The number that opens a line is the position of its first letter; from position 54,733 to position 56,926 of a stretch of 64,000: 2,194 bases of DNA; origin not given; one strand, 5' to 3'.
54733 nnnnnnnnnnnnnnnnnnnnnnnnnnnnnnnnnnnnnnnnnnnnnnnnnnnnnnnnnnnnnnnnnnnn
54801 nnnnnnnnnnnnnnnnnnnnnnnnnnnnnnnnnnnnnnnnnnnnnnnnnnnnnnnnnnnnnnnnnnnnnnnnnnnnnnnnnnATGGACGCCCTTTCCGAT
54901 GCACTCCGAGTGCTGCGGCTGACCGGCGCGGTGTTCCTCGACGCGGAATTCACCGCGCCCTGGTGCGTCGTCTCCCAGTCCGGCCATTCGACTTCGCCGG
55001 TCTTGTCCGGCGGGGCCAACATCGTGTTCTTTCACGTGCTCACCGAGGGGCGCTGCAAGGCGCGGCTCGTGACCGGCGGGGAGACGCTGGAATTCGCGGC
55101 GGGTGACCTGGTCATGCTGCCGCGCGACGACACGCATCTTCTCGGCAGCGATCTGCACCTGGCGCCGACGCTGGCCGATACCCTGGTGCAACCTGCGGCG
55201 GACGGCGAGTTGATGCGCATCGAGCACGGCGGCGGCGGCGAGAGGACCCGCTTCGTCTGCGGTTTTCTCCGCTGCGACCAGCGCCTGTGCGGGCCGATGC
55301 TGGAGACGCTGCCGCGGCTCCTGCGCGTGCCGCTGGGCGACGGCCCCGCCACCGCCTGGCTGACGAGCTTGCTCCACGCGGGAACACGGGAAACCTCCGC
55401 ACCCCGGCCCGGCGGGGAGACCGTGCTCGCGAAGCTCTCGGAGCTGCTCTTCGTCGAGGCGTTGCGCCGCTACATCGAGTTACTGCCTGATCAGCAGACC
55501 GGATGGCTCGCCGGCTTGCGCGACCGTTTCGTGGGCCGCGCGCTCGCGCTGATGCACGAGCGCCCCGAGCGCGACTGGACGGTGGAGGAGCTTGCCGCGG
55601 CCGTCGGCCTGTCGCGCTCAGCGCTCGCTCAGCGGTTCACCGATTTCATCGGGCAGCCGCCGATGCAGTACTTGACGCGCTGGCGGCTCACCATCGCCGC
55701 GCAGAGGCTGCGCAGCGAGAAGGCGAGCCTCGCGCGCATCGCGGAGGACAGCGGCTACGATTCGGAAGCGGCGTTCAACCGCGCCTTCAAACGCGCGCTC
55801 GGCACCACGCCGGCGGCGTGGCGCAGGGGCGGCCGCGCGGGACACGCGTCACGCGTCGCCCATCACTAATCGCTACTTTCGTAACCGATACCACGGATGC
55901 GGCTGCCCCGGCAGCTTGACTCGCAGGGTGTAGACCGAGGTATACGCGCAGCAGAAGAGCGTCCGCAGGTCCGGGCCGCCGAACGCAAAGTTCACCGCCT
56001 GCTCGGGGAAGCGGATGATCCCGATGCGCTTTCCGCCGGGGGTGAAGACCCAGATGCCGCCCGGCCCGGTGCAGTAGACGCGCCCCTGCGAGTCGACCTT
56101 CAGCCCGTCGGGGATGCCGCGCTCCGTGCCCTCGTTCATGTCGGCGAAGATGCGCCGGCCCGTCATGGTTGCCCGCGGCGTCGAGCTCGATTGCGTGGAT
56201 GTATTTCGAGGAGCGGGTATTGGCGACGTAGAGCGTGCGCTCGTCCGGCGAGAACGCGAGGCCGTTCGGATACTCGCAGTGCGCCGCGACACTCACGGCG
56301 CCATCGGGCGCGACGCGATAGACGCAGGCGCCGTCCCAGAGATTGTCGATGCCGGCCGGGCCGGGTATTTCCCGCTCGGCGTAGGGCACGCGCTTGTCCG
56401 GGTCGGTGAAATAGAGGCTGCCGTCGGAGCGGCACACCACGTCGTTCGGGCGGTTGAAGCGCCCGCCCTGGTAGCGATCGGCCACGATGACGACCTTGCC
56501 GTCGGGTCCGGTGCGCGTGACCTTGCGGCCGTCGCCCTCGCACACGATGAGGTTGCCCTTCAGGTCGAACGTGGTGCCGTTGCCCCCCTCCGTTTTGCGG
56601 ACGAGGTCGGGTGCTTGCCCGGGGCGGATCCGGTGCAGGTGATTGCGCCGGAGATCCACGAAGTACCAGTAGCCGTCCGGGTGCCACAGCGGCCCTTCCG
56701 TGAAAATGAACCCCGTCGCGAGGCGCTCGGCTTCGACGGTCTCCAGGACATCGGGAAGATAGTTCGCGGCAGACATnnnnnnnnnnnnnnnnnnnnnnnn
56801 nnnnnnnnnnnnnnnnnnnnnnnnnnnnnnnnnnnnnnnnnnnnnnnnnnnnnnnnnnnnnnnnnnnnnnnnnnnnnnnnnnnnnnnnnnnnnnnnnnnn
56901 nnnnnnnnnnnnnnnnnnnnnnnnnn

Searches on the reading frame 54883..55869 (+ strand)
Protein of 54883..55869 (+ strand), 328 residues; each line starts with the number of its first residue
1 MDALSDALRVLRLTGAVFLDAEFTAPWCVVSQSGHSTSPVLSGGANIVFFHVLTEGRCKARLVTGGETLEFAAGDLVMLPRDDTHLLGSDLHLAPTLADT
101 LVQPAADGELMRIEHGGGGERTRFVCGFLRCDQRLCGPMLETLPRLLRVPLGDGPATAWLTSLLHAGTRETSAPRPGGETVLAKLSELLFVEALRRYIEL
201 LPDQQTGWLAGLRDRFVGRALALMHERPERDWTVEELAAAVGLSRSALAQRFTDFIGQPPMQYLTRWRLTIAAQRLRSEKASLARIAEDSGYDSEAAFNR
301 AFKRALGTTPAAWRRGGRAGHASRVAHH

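Call 9: search_protein_families(library=pfam, proteins=[window:54883-55869:+])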
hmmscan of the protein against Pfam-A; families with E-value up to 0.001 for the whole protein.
window:54883-55869:+ (328 aa): 4 families
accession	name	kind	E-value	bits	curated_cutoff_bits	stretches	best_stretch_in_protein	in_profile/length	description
PF12852.13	Cupin_6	-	1.5e-45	155.6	26.7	1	2-199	1-183/183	Cupin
PF12833.13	HTH_18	-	4e-22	78.7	33.6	1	237-315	1-79/80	Helix-turn-helix domain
PF00165.29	HTH_AraC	-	9.2e-16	58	26.6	2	276-315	1-42/42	Bacterial regulatory helix-turn-helix proteins, AraC family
PF01381.28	HTH_3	-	0.00082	19.8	23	0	229-263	7-40/55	Helix-turn-helix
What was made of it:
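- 54883..55869 (+): AraC-family regulator (Cupin_6 + HTH_18), distantly RclR-like. It is the presumed cognate regulator. Pfam (call 9).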

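Call 12: find_homologous_proteins(query=window:54883-55869:+, max_evalue=1e-30)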
Query window:54883-55869:+ (328 aa): 7973 proteins with E <= 1e-30 among 8000 candidates; the best 120 are listed.
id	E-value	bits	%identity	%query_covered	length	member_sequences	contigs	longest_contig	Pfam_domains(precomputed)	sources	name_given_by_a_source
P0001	9.7e-205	697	95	100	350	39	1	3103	PF12833.14,PF12852.14,PF00165.30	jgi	-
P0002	2.6e-191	653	93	96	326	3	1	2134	PF12833.14,PF12852.14,PF00165.30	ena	-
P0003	1.1e-189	648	89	100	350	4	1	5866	PF12833.14,PF12852.14,PF00165.30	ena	-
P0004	1.9e-189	647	90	97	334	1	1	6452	PF12833.14,PF12852.14,PF00165.30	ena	-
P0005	3.1e-189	646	92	95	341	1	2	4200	PF12833.14,PF12852.14,PF00165.30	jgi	jgi:AraC-like DNA-binding protein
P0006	3.4e-189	646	89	97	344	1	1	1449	PF12833.14,PF12852.14,PF00165.30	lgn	-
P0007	4.7e-189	646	91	97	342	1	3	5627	PF12833.14,PF12852.14,PF00165.30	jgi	jgi:AraC-like DNA-binding protein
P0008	1.4e-188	644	91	97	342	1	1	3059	PF12833.14,PF12852.14,PF00165.30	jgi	jgi:AraC-like DNA-binding protein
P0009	3.5e-188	643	88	98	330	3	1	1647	PF12833.14,PF12852.14,PF00165.30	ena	-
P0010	1.6e-187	640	89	97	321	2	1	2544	PF12833.14,PF12852.14,PF00165.30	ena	-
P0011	4.5e-187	639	89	97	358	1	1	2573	PF12833.14,PF12852.14,PF00165.30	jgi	-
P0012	5.9e-187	639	87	98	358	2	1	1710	PF12833.14,PF12852.14,PF00165.30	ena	-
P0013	5.9e-187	639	87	98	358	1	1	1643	PF12833.14,PF12852.14,PF00165.30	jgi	-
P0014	1.2e-186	638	87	98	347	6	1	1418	PF12833.14,PF12852.14,PF00165.30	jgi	-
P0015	2.2e-186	637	88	97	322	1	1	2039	PF12833.14,PF12852.14,PF00165.30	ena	-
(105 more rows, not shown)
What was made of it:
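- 54883..55869 (+): Homologs are listed in call 12.
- Gene callers often predict 347-350 aa versions of the homologs, which start inside the element (call 12).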

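Call 13: find_related_loci(query=window:54883-55869:+, collection=metagenome_contigs, flank=6000)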
Query window:54883-55869:+ (328 aa) in metagenome_contigs; peptide patterns used: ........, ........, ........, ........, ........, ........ (x = any residue, [..] = any of these).
600 stretches matched a pattern (row limit reached: there are more); 521 encode a relative of the query (tblastn E <= 1e-3); the best 80 are kept; 80 distinct loci.
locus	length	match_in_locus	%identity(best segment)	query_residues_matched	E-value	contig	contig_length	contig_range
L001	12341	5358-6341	96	1-328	0e+0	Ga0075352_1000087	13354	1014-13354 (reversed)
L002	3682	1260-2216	94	1-319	0e+0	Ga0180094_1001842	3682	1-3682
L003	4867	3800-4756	93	1-319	0e+0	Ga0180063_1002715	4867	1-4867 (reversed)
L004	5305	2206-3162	94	1-319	0e+0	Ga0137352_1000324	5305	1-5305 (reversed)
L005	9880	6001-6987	87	1-327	0e+0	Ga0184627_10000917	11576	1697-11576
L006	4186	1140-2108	87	1-323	0e+0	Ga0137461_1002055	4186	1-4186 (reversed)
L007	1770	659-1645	87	1-327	0e+0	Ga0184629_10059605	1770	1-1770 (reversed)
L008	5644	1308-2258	88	1-317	0e+0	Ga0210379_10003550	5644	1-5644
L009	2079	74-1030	87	1-319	0e+0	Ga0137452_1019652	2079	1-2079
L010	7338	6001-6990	85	1-327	0e+0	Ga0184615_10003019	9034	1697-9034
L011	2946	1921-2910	85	1-327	0e+0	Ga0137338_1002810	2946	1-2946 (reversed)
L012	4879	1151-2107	86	1-319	0e+0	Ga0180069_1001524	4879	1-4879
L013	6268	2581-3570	84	1-327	0e+0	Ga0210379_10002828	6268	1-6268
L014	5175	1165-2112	84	1-316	0e+0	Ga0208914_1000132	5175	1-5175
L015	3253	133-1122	81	1-328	0e+0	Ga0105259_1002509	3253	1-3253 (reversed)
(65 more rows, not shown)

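Call 21: search_protein_families(library=ncbifam, proteins=[window:54883-55869:+], max_evalue=0.00001)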
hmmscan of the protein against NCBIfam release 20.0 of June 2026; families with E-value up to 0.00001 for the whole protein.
window:54883-55869:+ (328 aa): 22 families
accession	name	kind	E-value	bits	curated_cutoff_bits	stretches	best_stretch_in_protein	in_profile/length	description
NF040475.1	chlor_reg_RclR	equivalog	4.4e-36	124.7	400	1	118-316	81-278/284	reactive chlorine-specific transcriptional regulator RclR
NF006902.0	PRK09393.1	equivalog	6.6e-18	65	425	1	217-316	222-321/327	transcriptional regulator FtrA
NF041686.2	ant_diox_reg_AndR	equivalog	4.4e-13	49.5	350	1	191-312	192-316/321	anthranilate 1,2-dioxygenase regulatory protein AndR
NF007860.0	PRK10572.1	equivalog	1.4e-11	43.8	208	1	186-317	154-285/292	arabinose operon transcriptional regulator AraC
NF007584.0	PRK10219.1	equivalog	6.7e-11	42.5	174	1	224-315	14-105/107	superoxide response transcriptional regulator SoxS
NF049968.1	QhpR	equivalog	7.1e-11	41.8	250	1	223-314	194-284/284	AraC-like transcriptional regulator QhpR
NF047455.1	TF_Staph_AryK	equivalog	1.3e-09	36.9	850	1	194-316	138-258/759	transcriptional regulator AryK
NF012144.2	ramA_TF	equivalog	1.5e-09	38.3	180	1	231-315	21-105/108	RamA family antibiotic efflux transcriptional regulator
NF012228.1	RobA_TF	equivalog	5.7e-09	35.9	380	1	228-316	16-104/286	MDR efflux pump AcrAB transcriptional activator RobA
NF049932.1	TranspRegBtr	equivalog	9.3e-09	34.3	900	1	226-318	175-267/531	bacillibactin transport transcriptional regulator Btr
NF052371.1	TransRegGbdRPseu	equivalog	1e-08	34.6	480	1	220-319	230-329/365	choline metabolism transcriptional regulator GbdR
NF010028.0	PRK13503.1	equivalog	3.1e-08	33.4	288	1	221-316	177-272/278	HTH-type transcriptional activator RhaS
NF011701.0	PRK15121.1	equivalog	3.7e-08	33.2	426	1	227-316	17-106/289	MDR efflux pump AcrAB transcriptional activator RobA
NF007243.0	PRK09685.1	equivalog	5.5e-08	32.6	199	1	232-315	216-300/303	transcriptional regulator FeaR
NF011732.0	PRK15185.1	equivalog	6.3e-08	32.3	354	1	221-313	212-303/309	transcriptional regulator HilD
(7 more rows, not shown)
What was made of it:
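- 54883..55869 (+): In NCBIfam its best hit is RclR at 124.7 bits against a cutoff of 400 (call 21).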

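Call 32: search_solved_structures(query=window:54883-55869:+, max_evalue=0.001)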
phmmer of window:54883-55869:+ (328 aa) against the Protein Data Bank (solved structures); distinct sequences matched with E-value up to 0.001: 16.
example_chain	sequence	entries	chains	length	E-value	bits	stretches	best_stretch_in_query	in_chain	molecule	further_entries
3w6v_A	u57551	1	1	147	1.7e-09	40.6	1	220-319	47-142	AdpA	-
12aw_A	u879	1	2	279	6.4e-09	38.7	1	211-327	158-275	HYBRID TWO-COMPONENT SYSTEM PROTEIN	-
6swi_A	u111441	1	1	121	1.8e-08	37.2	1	228-320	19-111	Two-component response regulator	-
3oio_A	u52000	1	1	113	4.3e-07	32.7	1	219-314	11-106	Transcriptional regulator (AraC-type DNA-binding domain-containing proteins)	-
7w5w_J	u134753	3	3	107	8.3e-07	31.7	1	220-314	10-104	Regulatory protein SoxS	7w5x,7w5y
3oou_A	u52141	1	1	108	2.3e-06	30.3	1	235-315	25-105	Lin2118 protein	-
7vwy_G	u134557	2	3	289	4.4e-06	29.4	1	230-316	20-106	Right origin-binding protein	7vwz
1d5y_A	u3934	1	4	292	4.6e-06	29.3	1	230-316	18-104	ROB TRANSCRIPTION FACTOR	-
7bef_G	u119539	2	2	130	1e-05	28.2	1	232-317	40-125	Transcriptional activator RamA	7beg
4fe4_A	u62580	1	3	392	1.7e-05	27.4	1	211-314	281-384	Xylose operon regulatory protein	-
4fe7_A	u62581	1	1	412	1.9e-05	27.3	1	211-314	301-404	Xylose operon regulatory protein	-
2k9s_A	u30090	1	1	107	7e-05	25.4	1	229-316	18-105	Arabinose operon regulatory protein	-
1bl0_A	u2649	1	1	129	0.00015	24.3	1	226-321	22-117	PROTEIN (MULTIPLE ANTIBIOTIC RESISTANCE PROTEIN)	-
1xs9_A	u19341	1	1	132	0.00016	24.2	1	226-321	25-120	Multiple antibiotic resistance protein marA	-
7r3w_A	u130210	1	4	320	0.00026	23.5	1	233-315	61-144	Putative bacterial regulatory helix-turn-helix protein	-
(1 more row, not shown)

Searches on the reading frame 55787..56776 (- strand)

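Call 9: search_protein_families(library=pfam, proteins=[window:55787-56776:-])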
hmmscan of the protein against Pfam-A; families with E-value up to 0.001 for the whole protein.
window:55787-56776:- (329 aa): 1 family
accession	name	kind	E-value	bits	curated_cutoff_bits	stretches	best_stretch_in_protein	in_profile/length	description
PF08450.18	SGL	-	1.4e-28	100.6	26.3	1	25-203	1-168/246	SMP-30/Gluconolactonase/LRE-like region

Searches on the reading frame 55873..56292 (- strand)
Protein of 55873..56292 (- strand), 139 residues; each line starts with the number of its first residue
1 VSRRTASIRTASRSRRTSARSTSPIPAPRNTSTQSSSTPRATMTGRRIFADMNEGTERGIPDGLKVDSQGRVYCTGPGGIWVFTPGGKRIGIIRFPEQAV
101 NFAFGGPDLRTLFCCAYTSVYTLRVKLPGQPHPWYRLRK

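Call 47: search_protein_families(library=pfam, proteins=[window:55873-56292:-], max_evalue=0.01)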
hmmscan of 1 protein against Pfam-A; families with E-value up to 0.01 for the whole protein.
window:55873-56292:- (139 aa): 1 family
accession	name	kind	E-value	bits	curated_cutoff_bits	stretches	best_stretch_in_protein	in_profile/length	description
PF08450.18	SGL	-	1.1e-15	58.3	26.3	1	37-114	164-242/246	SMP-30/Gluconolactonase/LRE-like region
